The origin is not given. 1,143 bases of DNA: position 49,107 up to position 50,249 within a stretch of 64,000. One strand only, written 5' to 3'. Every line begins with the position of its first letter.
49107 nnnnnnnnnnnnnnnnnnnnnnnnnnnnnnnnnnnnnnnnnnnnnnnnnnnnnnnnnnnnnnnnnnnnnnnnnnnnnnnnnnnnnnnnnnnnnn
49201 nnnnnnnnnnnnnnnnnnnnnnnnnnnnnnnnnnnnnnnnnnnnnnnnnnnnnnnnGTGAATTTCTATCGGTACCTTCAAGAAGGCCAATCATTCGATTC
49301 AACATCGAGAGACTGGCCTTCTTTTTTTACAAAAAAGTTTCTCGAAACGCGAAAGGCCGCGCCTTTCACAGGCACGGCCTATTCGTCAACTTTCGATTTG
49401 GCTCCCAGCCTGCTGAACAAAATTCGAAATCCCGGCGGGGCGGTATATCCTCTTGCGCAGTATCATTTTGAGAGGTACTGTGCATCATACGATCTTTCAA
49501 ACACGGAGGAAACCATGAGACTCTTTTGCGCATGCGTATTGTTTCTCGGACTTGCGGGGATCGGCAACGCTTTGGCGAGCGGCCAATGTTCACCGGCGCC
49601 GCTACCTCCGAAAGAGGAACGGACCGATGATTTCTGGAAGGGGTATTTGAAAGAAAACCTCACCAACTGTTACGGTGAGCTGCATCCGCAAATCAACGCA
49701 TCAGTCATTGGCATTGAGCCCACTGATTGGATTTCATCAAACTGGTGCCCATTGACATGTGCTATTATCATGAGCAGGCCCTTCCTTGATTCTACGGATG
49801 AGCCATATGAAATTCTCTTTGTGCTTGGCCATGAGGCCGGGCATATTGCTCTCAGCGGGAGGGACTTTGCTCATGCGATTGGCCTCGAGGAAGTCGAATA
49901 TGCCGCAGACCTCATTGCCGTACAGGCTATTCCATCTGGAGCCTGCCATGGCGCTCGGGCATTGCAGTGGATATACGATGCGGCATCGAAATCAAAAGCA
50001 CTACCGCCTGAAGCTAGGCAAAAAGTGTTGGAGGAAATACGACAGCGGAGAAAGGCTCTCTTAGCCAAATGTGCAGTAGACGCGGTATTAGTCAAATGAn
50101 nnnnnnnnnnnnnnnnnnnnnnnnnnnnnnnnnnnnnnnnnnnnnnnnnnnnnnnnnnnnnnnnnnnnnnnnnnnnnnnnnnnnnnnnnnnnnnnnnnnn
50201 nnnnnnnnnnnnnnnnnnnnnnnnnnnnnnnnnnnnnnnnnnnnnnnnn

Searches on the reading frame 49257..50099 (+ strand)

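Call 8: search_protein_families(library=pfam, proteins=[window:49257-50099:+], max_evalue=0.01)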
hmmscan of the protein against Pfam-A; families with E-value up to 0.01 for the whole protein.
window:49257-50099:+ (280 aa): 1 family
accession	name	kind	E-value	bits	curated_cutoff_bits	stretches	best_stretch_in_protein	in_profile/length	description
PF01435.24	Peptidase_M48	-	0.00021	21.6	20.3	1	145-199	35-78/186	Peptidase family M48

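Call 10: search_protein_families(library=padloc, proteins=[window:49257-50099:+], max_evalue=0.01)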
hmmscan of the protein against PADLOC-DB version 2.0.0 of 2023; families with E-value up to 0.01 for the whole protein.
window:49257-50099:+ (280 aa): 0 families

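Call 38: search_protein_families(library=ncbifam, proteins=[window:49257-50099:+], max_evalue=0.01)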
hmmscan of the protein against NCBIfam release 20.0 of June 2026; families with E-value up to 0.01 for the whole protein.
window:49257-50099:+ (280 aa): 0 families
